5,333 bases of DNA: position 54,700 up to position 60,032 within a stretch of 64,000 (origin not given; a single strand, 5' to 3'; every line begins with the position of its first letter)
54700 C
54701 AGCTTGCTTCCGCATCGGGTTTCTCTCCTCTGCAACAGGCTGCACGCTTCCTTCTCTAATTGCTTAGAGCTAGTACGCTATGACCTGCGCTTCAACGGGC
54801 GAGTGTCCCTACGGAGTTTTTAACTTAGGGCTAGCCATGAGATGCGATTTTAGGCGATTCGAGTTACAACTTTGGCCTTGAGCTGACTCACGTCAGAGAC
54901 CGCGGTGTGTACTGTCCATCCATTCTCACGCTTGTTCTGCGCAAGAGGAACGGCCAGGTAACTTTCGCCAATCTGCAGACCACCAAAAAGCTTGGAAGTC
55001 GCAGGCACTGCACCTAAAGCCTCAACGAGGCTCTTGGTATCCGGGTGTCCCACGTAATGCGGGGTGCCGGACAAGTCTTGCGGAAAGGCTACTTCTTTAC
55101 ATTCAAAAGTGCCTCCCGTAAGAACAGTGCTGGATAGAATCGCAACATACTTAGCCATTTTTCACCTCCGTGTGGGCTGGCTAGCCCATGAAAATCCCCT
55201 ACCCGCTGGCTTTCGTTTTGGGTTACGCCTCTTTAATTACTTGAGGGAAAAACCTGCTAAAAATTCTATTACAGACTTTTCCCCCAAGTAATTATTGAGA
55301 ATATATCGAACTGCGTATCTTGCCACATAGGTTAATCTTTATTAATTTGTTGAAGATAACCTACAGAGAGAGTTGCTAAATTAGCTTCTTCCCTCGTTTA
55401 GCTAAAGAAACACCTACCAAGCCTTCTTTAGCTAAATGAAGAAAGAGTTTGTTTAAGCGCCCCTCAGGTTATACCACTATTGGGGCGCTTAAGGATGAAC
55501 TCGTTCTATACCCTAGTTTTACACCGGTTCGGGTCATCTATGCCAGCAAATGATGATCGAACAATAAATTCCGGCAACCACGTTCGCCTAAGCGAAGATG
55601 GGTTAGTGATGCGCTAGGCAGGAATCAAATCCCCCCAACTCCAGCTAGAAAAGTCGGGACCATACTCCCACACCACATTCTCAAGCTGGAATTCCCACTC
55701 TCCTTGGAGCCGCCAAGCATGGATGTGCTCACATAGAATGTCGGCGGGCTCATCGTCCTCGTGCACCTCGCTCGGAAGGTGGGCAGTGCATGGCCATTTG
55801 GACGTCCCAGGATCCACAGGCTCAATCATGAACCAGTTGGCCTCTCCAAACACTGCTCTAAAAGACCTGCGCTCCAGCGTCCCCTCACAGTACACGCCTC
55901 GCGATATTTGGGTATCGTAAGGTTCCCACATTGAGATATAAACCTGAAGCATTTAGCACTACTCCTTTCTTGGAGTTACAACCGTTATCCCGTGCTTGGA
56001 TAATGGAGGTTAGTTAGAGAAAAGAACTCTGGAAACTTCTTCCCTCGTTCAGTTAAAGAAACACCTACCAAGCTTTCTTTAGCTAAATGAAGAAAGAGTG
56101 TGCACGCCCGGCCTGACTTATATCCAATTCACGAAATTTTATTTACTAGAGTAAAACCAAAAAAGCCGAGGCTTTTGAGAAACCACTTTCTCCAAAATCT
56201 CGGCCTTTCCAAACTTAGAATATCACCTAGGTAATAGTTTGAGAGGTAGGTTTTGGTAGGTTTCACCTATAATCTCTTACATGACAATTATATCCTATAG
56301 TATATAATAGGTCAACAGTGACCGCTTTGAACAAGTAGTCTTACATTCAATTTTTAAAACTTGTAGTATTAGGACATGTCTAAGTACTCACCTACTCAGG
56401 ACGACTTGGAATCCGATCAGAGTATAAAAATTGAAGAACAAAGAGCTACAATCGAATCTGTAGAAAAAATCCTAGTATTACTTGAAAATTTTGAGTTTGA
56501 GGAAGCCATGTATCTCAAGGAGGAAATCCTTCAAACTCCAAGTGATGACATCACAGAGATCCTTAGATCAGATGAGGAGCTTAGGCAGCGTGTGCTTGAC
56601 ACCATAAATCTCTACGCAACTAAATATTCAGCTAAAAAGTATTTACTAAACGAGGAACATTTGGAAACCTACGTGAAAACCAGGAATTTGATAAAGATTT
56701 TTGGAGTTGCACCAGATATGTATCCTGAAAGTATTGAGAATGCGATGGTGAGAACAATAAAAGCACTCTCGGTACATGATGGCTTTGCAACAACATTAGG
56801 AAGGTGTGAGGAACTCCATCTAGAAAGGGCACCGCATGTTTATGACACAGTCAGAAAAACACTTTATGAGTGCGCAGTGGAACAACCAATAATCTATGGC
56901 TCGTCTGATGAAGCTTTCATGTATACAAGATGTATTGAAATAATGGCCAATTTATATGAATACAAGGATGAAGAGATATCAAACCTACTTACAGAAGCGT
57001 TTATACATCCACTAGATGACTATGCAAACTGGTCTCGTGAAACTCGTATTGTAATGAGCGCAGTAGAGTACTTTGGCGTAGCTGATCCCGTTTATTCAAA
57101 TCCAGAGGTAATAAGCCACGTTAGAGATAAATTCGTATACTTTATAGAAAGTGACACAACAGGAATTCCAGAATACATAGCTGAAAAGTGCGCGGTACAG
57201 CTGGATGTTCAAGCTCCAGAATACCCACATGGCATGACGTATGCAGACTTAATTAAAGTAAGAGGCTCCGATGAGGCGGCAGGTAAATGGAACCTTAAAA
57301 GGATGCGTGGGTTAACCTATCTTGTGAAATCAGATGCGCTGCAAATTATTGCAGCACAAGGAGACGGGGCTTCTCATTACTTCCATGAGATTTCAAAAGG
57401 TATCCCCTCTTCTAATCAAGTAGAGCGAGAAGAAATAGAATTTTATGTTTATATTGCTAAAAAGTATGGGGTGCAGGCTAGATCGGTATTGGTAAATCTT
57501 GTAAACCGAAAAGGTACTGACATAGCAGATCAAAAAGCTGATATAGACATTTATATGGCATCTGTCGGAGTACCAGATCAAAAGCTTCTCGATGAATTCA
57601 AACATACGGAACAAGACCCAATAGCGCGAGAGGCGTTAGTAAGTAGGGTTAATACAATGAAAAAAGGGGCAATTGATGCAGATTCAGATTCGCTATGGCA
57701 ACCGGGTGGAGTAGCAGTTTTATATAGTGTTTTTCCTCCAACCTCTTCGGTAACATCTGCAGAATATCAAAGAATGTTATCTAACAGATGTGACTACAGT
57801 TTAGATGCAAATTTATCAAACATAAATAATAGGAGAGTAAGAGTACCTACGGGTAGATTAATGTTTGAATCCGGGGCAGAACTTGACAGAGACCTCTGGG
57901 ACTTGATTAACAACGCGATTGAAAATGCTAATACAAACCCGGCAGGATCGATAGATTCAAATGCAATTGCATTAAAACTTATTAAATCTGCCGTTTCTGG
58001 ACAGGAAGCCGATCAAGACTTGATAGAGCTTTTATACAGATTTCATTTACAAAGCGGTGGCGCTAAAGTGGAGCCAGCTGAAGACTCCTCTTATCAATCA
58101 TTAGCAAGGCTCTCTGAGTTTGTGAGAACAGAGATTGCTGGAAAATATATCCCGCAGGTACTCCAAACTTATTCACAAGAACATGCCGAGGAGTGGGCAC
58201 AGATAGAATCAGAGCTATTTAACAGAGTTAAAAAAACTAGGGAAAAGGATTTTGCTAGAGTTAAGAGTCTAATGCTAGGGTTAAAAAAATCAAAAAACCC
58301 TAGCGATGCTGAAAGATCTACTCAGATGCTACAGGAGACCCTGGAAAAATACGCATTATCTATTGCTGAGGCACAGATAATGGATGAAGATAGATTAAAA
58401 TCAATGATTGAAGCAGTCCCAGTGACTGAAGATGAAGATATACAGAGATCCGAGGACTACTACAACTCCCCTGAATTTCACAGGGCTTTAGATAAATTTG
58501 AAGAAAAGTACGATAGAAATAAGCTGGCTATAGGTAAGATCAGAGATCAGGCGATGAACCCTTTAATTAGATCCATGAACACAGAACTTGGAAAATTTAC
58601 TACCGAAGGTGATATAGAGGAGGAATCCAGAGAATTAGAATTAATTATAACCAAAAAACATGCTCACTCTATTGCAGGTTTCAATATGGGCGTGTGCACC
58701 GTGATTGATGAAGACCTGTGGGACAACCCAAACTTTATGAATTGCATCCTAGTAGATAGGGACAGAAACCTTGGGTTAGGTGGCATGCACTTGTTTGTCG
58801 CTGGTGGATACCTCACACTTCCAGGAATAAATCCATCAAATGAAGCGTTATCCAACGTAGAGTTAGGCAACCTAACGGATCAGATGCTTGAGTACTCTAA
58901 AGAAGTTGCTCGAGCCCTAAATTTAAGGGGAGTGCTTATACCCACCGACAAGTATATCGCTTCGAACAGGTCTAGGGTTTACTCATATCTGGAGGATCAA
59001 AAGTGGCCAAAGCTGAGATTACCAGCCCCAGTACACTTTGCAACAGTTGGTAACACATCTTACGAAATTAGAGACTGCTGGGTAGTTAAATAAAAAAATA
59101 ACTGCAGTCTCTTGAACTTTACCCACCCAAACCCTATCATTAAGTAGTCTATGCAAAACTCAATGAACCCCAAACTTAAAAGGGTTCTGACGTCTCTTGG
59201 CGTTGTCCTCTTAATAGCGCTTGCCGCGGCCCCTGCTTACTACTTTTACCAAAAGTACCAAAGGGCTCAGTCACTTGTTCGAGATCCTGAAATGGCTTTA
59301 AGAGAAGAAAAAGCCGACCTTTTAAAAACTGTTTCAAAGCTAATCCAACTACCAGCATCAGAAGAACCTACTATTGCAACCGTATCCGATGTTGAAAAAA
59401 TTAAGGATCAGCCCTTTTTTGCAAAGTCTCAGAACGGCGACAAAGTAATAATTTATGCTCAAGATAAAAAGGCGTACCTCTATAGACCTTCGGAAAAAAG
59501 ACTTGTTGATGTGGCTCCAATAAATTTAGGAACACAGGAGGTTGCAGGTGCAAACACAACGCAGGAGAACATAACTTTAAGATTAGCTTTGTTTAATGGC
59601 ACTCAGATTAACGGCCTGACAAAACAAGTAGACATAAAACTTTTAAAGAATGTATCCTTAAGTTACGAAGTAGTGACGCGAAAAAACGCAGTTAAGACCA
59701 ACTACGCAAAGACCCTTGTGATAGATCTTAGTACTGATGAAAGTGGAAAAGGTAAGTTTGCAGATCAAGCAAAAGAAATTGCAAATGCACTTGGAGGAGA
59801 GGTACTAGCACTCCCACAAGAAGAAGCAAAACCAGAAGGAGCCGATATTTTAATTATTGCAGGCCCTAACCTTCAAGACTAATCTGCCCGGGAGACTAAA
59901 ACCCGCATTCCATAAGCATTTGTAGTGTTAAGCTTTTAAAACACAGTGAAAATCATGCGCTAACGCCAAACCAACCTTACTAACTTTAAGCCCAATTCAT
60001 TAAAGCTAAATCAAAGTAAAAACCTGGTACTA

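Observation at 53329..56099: Two families of hairpin-bearing repeats (R1 ~64 bp x2, R2 ~160 bp x2) in the island's intergenic spacers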

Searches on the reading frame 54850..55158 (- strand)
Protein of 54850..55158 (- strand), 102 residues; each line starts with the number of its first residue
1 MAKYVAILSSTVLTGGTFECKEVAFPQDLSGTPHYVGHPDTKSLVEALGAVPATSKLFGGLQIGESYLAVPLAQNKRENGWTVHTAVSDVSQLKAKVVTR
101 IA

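Call 10: search_protein_families(library=pfam, proteins=[window:54850-55158:-], max_evalue=0.1)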
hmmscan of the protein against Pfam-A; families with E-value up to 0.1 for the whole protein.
window:54850-55158:- (102 aa): 0 families

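Call 11: search_protein_families(library=phrogs, proteins=[window:54850-55158:-], max_evalue=0.1)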
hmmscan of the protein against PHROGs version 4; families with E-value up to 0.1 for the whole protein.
window:54850-55158:- (102 aa): 0 families

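Call 35: find_homologous_proteins(query=window:54850-55158:-, max_evalue=0.01)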
Query window:54850-55158:- (102 aa): 42 proteins with E <= 0.01 among 44 candidates.
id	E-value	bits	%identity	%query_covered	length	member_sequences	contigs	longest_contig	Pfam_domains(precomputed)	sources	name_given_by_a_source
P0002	9.3e-60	217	100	100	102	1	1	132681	-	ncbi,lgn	-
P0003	1.1e-42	162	76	97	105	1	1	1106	-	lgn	-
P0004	2.8e-40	154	71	100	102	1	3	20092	-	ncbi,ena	-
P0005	3.0e-40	154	70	100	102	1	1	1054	-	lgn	-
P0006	7.3e-40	153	72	97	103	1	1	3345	-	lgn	-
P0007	1.7e-39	152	74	97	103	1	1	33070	-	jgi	jgi:hypothetical protein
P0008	1.8e-39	152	73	100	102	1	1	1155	-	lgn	-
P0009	4.6e-39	150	74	95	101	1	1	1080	-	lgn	-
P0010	8.2e-39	149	71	100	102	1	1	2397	-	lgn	-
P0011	1.3e-38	149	70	100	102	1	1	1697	-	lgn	-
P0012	4.3e-38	147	70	98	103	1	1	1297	-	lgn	-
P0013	5.7e-38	147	72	97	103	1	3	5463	-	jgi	-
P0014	1.1e-37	146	69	97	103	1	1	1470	-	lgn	-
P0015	3.6e-37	144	70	100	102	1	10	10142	-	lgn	-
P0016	4.3e-37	144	71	96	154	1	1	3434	-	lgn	-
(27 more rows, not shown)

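Call 37: find_related_loci(query=A2, collection=metagenome_contigs, flank=5000)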
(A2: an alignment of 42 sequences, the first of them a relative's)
Query A2 (102 aa) in metagenome_contigs; peptide patterns used: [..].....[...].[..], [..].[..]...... (x = any residue, [..] = any of these).
135 stretches matched a pattern; 73 encode a relative of the query (tblastn E <= 1e-3); 73 distinct loci.
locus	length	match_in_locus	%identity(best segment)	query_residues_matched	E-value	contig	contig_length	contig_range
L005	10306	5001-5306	70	1-102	1e-43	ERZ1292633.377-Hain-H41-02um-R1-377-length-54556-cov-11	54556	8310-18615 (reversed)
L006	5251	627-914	55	6-102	3e-29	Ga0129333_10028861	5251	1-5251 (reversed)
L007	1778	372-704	48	1-101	3e-28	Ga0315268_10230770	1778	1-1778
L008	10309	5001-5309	53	3-102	3e-27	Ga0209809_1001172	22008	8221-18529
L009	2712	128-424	56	7-102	7e-27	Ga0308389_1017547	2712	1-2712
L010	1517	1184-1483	52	3-102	8e-27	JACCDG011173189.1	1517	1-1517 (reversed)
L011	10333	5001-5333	45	1-101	1e-26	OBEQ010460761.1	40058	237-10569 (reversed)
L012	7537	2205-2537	45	1-101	1e-26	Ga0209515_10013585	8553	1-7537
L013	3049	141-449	50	1-102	1e-26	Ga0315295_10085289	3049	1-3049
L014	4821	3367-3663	56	7-102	1e-26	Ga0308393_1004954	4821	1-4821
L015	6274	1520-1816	56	7-102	1e-26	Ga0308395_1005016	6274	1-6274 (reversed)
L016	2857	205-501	48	5-102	1e-26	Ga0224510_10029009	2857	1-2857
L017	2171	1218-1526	54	3-102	2e-26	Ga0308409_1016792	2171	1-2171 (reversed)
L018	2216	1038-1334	56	7-102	2e-26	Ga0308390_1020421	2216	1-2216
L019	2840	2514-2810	53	7-102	4e-26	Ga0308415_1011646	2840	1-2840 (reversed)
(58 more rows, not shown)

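Call 38: find_related_loci(query=A2, collection=genome_contigs, flank=5000)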
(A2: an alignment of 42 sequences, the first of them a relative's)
Query A2 (102 aa) in genome_contigs; peptide patterns used: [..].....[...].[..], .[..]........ (x = any residue, [..] = any of these).
39 stretches matched a pattern; 8 encode a relative of the query (tblastn E <= 1e-3); 8 distinct loci.
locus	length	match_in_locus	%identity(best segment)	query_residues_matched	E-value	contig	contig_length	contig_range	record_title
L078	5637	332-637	71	1-102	3e-48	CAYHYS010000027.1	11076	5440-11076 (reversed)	MAG TPA_asm: uncultured Candidatus Saccharibacteria bacterium isolate ERP119705_co15_647 genome assembly, contig: NODE_6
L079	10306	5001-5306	70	1-102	2e-44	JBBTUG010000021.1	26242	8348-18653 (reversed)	MAG: Patescibacteria group bacterium isolate H41-bin267_1 H41_bin267_1_000000000021, whole genome shotgun sequence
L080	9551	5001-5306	61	1-102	4e-41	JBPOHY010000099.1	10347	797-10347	MAG: candidate division WWE3 bacterium isolate MAG_425 c_000000405747, whole genome shotgun sequence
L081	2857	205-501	48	5-102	2e-27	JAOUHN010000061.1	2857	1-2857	MAG: Candidatus Moraniibacteriota bacterium isolate 4_1_May_SF_Bin64 4_1_May_SF_Bin64_scaffold_29230_c1, whole genome sh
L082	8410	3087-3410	46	4-101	4e-26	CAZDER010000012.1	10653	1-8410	MAG TPA_asm: uncultured Gammaproteobacteria bacterium isolate binchicken_co248_212 genome assembly, contig: NODE_8531_le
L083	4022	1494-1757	48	13-101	2e-24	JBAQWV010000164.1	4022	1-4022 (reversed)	MAG: Anaerolineae bacterium isolate MFD10595_ilm_asm_bin30 k127_131421, whole genome shotgun sequence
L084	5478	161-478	42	6-101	5e-23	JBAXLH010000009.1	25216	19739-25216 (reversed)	MAG: bacterium isolate ELA422 MAG422_9, whole genome shotgun sequence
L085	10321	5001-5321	45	6-101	3e-22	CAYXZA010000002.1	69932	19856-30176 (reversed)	MAG TPA_asm: uncultured Candidatus Saccharibacteria bacterium isolate SRP219642_co7_573 genome assembly, contig: NODE_47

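Call 39: find_related_loci(query=A2, collection=viral_contigs, flank=5000)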
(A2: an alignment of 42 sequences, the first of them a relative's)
Query A2 (102 aa) in viral_contigs; peptide patterns used: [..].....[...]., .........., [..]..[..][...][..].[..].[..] (x = any residue, [..] = any of these).
22 stretches matched a pattern; 3 encode a relative of the query (tblastn E <= 1e-3); 3 distinct loci.
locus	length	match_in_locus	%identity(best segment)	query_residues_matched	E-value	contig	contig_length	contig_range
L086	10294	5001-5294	52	5-102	6e-27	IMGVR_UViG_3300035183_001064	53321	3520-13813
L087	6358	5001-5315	46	3-101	4e-23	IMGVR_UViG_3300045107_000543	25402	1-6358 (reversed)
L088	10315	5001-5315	46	3-101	4e-23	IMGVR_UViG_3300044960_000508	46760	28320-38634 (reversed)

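Call 76: predict_structure(alignment_id=A2)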
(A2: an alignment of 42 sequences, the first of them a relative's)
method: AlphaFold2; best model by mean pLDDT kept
length: 102 residues; sequences in the alignment: 42
mean_pLDDT: 85.3   pTM: 0.77
mean pLDDT of the five models: 85.3, 82.2, 80.3, 79.4, 79.1
residues with pLDDT >= 90: 61; 70-90: 23; 50-70: 16; < 50: 2
segments of 3 or more residues with pLDDT < 50: none
pLDDT, mean of each block of 10 residues (from residue 1): 85 91 93 92 92 92 95 61 59 91 96
secondary structure, 60 per line:
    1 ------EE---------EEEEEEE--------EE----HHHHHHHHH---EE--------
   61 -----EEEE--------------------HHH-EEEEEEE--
elements in order: E18-24 H39-47 E66-69 E94-100

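Call 78: fold_search(model_id=the predicted structure, library=pdb)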
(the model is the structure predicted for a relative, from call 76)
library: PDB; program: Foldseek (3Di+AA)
matches with E <= 10: 19; with E <= 0.001: 0
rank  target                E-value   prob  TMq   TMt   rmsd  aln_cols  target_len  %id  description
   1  6scf_F                4.0e-03  1.00  0.52  0.48   5.7       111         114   11  A viral anti-CRISPR subverts type III CRISPR immunity by rapid degradation of cyclic oligoadenylate (released 2019-10-30)
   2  2j6b                  5.8e-03  1.00  0.53  0.50   5.4       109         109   17  crystal structure of AFV3-109, a highly conserved protein from crenarchaeal viruses (released 2007-02-20)
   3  6scf_E                1.6e-02  0.98  0.51  0.48   5.6       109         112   11  A viral anti-CRISPR subverts type III CRISPR immunity by rapid degradation of cyclic oligoadenylate (released 2019-10-30)
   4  6scf_C                2.1e-02  0.99  0.56  0.52   5.5       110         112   11  A viral anti-CRISPR subverts type III CRISPR immunity by rapid degradation of cyclic oligoadenylate (released 2019-10-30)
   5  6scf_A                2.1e-02  0.99  0.54  0.50   5.5       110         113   11  A viral anti-CRISPR subverts type III CRISPR immunity by rapid degradation of cyclic oligoadenylate (released 2019-10-30)
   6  8y7f_A                2.8e-02  0.99  0.59  0.19   5.7       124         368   14  Crystal structure of CARF domain-truncated Csx1-Crn2 from Marinitoga sp. (released 2024-07-17)
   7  2x4i_D                2.8e-02  0.97  0.53  0.53   4.4       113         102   10  ORF 114a from Sulfolobus islandicus rudivirus 1 (released 2010-07-21)
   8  2x4i_C                3.9e-02  0.96  0.54  0.55   4.5       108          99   10  ORF 114a from Sulfolobus islandicus rudivirus 1 (released 2010-07-21)
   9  8y7g_B                5.3e-02  0.97  0.57  0.14   5.5       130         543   13  Crystal structure of the Marinitoga sp. Csx1-Crn2 H495A mutant in complex with cyclic-tetraadenylate (cA4) (released 2024-07-17)
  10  8y7f_B                6.0e-02  0.98  0.60  0.20   5.9       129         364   13  Crystal structure of CARF domain-truncated Csx1-Crn2 from Marinitoga sp. (released 2024-07-17)
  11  6scf_H                6.9e-02  0.89  0.50  0.48   5.6       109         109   11  A viral anti-CRISPR subverts type III CRISPR immunity by rapid degradation of cyclic oligoadenylate (released 2019-10-30)
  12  8y7g_A                1.3e-01  0.90  0.55  0.13   5.8       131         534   15  Crystal structure of the Marinitoga sp. Csx1-Crn2 H495A mutant in complex with cyclic-tetraadenylate (cA4) (released 2024-07-17)
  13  2x4i_B                2.0e-01  0.77  0.54  0.53   4.5       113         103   10  ORF 114a from Sulfolobus islandicus rudivirus 1 (released 2010-07-21)
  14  2j85_A                2.0e-01  0.69  0.49  0.44   6.9       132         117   12  B116 of Sulfolobus turreted icosahedral virus (STIV) (released 2006-11-02)
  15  2j85_B                4.6e-01  0.54  0.51  0.47   5.2       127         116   12  B116 of Sulfolobus turreted icosahedral virus (STIV) (released 2006-11-02)
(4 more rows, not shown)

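Call 104: find_encoding_contigs(protein=P0006, flank=10000, max_places=3)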
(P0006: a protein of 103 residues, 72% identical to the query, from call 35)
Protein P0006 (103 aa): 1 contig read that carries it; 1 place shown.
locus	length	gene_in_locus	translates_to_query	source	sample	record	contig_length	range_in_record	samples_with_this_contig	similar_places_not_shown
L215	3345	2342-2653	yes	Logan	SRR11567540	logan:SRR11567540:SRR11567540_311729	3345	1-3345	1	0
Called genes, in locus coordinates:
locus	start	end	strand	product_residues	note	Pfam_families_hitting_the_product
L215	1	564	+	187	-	?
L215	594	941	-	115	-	PF13470:PIN_3 (weak)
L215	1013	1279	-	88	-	PF12728:HTH_17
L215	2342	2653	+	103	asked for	-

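Call 105: find_encoding_contigs(protein=P0016, flank=10000, max_places=3)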
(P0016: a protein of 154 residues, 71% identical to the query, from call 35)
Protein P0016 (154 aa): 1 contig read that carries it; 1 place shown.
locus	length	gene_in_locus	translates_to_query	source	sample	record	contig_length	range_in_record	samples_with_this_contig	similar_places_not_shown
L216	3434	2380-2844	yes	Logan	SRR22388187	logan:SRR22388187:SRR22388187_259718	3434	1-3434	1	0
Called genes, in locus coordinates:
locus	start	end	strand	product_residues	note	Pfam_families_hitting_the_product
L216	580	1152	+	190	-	-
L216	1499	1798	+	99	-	-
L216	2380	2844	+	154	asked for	-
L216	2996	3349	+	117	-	-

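Call 106: find_encoding_contigs(protein=P0015, flank=10000, max_places=4)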
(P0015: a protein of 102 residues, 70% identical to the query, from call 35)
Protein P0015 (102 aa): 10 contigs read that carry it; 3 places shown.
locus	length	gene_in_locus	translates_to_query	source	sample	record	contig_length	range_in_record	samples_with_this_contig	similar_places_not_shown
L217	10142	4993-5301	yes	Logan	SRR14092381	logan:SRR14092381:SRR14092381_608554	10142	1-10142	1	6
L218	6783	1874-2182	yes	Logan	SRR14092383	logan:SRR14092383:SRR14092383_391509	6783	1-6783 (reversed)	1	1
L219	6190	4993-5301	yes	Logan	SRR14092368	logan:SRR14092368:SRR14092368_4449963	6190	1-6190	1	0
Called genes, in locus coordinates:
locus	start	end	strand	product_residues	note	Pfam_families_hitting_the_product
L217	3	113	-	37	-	?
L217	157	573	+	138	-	-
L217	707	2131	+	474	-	PF08242:Methyltransf_12 (faint), PF13489:Methyltransf_23 (weak), PF01209:Ubie_methyltran (faint), PF08241:Methyltransf_11 (weak), PF13649:Methyltransf_25, PF13847:Methyltransf_31 (weak)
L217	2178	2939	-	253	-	PF01978:TrmB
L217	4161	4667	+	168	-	-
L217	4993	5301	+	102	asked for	-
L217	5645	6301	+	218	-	-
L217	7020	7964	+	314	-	-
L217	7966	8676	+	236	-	-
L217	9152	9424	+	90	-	-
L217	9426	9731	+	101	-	PF12441:CopG_antitoxin (weak)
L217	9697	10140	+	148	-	?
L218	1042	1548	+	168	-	-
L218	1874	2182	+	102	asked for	-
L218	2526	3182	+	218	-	-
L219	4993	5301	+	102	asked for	-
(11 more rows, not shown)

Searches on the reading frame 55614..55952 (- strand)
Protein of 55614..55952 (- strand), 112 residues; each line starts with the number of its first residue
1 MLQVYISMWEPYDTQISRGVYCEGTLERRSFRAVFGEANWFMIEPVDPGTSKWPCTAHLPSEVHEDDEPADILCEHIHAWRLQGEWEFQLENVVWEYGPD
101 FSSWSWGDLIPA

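Call 10: search_protein_families(library=pfam, proteins=[window:55614-55952:-], max_evalue=0.1)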
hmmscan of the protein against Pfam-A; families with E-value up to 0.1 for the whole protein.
window:55614-55952:- (112 aa): 0 families

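Call 11: search_protein_families(library=phrogs, proteins=[window:55614-55952:-], max_evalue=0.1)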
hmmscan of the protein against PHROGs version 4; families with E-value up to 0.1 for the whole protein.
window:55614-55952:- (112 aa): 0 families

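Call 25: find_homologous_proteins(query=window:55614-55952:-, max_evalue=0.01)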
Query window:55614-55952:- (112 aa): 1 proteins with E <= 0.01 among 1 candidates.
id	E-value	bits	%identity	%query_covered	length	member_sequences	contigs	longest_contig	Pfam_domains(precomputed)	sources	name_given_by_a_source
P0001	4.3e-75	268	100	100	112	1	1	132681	-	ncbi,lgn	-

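Call 26: find_encoding_contigs(protein=P0001, flank=10000, max_places=4)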
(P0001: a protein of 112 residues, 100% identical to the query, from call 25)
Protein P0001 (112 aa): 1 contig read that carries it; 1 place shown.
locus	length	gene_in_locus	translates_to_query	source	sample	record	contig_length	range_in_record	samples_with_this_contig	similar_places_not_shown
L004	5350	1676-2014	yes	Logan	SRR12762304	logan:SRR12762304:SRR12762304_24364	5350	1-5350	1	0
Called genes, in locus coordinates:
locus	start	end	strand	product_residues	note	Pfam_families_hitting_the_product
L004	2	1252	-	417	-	?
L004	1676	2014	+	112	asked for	-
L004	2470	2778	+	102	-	-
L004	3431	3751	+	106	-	-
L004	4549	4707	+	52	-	-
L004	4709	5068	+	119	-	-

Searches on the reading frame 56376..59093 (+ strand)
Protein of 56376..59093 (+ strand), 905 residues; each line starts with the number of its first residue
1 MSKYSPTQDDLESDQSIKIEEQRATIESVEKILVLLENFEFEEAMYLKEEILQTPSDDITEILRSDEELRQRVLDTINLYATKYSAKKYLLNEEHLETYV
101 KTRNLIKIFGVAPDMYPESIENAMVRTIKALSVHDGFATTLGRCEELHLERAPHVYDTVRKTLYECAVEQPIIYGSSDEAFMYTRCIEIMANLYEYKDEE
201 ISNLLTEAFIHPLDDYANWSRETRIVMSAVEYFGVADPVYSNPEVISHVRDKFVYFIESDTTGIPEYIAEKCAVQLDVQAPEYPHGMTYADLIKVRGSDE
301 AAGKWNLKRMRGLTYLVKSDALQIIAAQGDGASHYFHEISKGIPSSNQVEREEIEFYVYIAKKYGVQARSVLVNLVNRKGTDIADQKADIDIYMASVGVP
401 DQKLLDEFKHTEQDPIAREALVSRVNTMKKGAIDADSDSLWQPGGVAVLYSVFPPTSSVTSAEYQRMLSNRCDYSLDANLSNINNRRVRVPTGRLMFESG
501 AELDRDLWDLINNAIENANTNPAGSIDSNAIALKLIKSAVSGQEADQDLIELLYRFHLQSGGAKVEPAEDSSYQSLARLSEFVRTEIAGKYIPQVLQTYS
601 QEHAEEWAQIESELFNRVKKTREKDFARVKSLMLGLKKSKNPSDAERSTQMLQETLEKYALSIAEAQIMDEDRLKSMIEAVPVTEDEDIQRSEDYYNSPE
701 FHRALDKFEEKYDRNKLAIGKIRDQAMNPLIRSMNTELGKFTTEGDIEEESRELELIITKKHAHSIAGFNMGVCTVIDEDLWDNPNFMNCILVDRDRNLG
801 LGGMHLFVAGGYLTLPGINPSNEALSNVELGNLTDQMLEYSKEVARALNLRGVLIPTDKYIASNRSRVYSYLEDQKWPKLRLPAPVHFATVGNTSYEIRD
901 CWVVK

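Call 10: search_protein_families(library=pfam, proteins=[window:56376-59093:+], max_evalue=0.1)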
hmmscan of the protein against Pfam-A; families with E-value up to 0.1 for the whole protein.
window:56376-59093:+ (905 aa): 2 families
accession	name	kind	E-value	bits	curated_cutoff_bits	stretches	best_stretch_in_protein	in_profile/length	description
PF07500.19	TFIIS_M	-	7.8e-05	23.5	29.2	1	602-643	29-71/114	Transcription factor S-II (TFIIS), central domain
PF16749.10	Arteri_nsp7a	-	0.033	14.8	27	0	530-586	20-75/130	Arterivirus nonstructural protein 7 alpha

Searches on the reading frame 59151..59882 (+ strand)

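Call 10: search_protein_families(library=pfam, proteins=[window:59151-59882:+], max_evalue=0.1)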
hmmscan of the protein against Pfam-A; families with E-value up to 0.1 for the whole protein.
window:59151-59882:+ (243 aa): 1 family
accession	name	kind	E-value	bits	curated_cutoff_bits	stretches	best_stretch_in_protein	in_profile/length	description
PF13399.11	LytR_C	-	0.00019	22.7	22.2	1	143-236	2-81/86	LytR cell envelope-related transcriptional attenuator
